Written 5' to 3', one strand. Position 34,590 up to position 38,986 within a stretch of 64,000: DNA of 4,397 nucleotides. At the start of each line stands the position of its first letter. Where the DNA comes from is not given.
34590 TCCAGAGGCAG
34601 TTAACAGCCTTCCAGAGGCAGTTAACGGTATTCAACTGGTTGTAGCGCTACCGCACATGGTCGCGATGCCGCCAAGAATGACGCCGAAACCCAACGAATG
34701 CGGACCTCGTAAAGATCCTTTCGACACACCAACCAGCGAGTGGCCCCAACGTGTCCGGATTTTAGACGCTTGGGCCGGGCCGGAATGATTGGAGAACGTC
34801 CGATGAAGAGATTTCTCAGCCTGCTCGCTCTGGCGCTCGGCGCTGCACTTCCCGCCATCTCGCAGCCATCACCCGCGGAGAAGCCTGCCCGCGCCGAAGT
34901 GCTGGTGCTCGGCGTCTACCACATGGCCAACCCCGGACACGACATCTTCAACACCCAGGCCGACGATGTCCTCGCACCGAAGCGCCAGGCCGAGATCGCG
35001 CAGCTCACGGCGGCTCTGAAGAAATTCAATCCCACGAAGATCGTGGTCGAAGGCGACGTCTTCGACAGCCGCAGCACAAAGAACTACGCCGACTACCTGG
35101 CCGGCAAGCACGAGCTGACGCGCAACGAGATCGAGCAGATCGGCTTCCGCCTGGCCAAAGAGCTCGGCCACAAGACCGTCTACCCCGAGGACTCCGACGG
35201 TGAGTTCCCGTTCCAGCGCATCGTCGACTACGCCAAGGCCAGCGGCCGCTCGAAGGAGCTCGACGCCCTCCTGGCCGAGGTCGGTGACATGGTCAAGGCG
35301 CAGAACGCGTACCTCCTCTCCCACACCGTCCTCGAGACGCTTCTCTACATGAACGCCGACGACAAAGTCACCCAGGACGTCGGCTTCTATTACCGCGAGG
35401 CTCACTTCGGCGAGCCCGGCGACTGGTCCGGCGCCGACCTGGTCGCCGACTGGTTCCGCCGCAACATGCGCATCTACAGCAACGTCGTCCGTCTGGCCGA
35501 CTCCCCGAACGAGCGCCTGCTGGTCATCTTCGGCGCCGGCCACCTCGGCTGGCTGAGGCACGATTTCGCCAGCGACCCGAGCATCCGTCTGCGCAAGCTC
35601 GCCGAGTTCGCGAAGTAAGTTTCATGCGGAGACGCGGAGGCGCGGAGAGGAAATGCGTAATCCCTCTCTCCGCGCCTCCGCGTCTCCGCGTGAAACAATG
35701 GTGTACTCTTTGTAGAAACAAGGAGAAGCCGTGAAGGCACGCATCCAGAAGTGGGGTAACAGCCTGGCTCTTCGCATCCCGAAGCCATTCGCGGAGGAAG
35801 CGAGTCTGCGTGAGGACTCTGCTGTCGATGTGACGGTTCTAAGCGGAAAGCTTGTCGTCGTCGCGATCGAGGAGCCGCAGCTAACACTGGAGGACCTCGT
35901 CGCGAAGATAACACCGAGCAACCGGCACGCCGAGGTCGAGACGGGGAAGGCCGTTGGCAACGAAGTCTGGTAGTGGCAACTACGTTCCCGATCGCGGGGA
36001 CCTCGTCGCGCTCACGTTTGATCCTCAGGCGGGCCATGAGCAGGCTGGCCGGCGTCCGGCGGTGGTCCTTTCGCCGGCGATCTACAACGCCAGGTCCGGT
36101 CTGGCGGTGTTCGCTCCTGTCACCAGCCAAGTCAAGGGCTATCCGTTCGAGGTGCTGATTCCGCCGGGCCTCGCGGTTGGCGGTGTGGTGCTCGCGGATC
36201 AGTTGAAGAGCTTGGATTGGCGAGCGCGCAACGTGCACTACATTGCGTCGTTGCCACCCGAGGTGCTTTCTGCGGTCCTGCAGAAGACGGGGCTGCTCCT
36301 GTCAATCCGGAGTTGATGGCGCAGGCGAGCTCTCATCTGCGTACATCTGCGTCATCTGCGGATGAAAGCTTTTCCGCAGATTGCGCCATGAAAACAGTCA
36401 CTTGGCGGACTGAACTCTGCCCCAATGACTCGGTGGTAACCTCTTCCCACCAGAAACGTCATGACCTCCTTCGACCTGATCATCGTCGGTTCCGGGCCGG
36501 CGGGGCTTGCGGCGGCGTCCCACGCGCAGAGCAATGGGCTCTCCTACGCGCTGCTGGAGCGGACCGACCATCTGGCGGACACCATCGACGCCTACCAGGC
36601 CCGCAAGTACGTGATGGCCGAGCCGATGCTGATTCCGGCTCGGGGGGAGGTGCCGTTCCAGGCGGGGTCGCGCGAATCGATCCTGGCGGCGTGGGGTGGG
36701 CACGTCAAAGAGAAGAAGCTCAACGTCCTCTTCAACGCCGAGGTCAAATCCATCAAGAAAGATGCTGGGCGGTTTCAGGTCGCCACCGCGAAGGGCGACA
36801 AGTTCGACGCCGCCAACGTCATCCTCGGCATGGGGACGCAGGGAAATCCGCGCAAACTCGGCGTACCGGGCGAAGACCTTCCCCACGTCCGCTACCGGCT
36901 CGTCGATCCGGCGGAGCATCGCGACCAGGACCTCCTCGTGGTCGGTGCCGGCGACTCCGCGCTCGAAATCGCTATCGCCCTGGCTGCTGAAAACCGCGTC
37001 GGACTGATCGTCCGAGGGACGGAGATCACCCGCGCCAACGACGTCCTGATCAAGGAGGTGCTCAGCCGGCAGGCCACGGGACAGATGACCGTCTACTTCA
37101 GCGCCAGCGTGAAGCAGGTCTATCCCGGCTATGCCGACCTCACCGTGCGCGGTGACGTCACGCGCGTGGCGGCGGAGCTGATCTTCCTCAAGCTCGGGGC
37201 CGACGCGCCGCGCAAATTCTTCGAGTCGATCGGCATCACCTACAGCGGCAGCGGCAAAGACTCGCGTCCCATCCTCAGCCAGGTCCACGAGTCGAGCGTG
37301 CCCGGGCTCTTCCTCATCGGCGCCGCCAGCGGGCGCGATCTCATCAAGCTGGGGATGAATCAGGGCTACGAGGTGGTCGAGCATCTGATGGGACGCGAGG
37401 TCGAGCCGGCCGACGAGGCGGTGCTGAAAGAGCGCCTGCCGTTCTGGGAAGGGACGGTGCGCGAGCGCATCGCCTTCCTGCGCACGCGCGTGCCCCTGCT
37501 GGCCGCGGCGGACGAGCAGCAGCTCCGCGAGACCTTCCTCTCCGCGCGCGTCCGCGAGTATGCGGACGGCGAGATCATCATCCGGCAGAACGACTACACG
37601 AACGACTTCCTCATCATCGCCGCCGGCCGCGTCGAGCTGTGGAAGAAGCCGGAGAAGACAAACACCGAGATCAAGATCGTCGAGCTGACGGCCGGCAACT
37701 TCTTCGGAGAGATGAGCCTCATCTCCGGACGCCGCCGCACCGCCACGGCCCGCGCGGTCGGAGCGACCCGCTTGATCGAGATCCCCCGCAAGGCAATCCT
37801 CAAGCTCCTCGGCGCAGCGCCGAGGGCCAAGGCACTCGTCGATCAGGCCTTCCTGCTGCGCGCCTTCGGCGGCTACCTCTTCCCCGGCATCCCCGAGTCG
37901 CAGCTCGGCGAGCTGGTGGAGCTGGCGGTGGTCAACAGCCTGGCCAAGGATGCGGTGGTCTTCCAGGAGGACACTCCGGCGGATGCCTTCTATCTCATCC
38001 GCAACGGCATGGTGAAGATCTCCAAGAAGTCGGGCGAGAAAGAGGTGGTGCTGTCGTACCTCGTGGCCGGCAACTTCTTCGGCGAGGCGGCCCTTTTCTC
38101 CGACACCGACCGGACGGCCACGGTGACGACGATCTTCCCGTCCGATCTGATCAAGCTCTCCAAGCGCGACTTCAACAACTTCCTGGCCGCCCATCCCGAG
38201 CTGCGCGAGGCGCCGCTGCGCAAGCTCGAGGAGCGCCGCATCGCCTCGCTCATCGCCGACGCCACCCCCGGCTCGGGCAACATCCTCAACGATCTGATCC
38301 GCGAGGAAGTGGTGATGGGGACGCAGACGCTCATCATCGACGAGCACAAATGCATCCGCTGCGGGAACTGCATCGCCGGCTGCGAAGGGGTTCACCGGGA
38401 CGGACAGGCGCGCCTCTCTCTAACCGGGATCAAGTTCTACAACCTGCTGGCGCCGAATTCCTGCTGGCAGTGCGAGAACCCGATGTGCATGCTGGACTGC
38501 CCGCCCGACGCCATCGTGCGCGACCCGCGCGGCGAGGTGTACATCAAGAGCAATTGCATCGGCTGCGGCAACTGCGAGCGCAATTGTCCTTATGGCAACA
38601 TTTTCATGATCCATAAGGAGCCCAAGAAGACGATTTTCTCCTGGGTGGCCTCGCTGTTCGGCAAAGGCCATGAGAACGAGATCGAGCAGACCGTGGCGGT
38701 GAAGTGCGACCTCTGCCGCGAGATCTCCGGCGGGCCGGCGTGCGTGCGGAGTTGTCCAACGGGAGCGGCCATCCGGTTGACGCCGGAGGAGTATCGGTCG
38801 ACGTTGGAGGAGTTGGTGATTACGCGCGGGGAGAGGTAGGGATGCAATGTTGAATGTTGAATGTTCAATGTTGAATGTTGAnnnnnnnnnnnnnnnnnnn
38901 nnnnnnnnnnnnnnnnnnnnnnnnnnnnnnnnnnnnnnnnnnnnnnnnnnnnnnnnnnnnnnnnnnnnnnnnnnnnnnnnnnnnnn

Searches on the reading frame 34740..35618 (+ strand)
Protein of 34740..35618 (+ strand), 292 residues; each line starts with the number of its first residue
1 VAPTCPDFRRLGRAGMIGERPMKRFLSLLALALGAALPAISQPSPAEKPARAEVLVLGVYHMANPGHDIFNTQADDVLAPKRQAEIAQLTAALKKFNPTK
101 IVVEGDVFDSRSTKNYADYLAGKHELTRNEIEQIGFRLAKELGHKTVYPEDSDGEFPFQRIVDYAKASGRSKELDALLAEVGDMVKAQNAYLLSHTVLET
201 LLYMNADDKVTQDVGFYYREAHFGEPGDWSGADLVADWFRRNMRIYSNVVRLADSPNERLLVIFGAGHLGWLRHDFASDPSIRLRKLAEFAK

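Call 72: search_protein_families(library=pfam, proteins=[window:34740-35618:+], max_evalue=0.001)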
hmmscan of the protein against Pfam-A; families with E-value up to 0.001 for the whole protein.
window:34740-35618:+ (292 aa): 1 family
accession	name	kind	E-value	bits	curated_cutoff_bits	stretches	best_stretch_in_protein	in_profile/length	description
PF18950.5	DUF5694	-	2.3e-43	149.2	27.5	1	114-289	7-183/185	Family of unknown function (DUF5694)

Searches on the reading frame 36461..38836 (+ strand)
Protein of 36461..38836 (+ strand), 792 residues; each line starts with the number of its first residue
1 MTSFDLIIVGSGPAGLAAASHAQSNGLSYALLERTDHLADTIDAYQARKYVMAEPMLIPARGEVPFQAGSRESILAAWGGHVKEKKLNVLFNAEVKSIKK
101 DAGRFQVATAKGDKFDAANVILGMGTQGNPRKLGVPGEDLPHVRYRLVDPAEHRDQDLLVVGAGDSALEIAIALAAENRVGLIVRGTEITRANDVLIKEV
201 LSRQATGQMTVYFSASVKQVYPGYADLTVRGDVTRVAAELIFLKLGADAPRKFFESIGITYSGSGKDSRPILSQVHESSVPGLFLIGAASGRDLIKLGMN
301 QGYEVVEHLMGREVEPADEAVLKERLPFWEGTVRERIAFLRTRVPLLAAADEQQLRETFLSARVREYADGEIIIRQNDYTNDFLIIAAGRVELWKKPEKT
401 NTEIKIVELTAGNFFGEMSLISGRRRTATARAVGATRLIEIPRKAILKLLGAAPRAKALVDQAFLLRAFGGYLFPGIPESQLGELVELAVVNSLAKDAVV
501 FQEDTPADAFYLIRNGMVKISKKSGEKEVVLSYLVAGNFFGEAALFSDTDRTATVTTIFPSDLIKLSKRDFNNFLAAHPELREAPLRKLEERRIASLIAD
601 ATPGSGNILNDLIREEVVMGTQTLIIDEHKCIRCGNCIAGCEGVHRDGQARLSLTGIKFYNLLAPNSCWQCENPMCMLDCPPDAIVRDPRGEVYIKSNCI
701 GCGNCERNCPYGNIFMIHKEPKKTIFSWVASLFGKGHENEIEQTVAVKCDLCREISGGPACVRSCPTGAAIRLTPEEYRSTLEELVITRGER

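Call 80: search_solved_structures(query=window:36461-38836:+, max_evalue=0.00001)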
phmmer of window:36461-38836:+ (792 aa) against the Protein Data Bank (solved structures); distinct sequences matched with E-value up to 0.00001: 115 (the best 60 are shown).
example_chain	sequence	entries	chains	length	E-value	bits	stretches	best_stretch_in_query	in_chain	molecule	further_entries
9ya0_MA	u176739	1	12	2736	4.3e-23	84.7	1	337-582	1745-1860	PCR12, TGME49_219070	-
7a76_A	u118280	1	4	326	3e-21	78.6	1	5-293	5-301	THIOREDOXIN REDUCTASE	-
7a7b_A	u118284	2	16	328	8.3e-19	70.5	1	4-296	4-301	YpdA family putative bacillithiol disulfide reductase Bdr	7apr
7qv7_A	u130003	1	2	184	1.6e-18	69.6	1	622-773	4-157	Hydrogen dependent carbon dioxide reductase subunit HycB3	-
5ezr_A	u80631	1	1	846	5.5e-17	64.5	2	352-557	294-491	cGMP-dependent protein kinase, putative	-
4rz7_A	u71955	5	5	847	5.6e-17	64.4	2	352-557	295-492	cGMP-dependent protein kinase, putative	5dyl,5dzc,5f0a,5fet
9p74_A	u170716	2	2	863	5.9e-17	64.4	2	352-557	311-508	cGMP-dependent protein kinase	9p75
5j3u_A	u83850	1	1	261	3.4e-15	58.5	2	471-575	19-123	Protein Kinase A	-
1cx4_A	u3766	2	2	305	1.2e-14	56.8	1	363-453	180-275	CAMP-DEPENDENT PROTEIN KINASE REGULATORY SUBUNIT TYPE II BETA | cAMP-dependent protein kinase type II-beta regulatory subunit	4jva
5dyk_A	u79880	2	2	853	1.8e-14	56.2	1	367-569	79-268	CGMP-dependent protein kinase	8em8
6wjf_C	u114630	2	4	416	3.7e-14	55.1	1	363-453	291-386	cAMP-dependent protein kinase type II-beta regulatory subunit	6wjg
5mh4_A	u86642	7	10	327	4.6e-14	54.8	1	100-296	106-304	Thioredoxin reductase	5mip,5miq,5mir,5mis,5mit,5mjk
5kbf_A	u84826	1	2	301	5e-14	54.7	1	362-452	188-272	CAMP-dependent protein kinase regulatory subunit, putative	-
9mqx_E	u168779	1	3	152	5.7e-14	54.5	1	623-714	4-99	Fe-S-cluster-containing hydrogenase subunit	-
3tnp_B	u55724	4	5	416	6.1e-14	54.4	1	363-453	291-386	cAMP-dependent protein kinase type II-beta regulatory subunit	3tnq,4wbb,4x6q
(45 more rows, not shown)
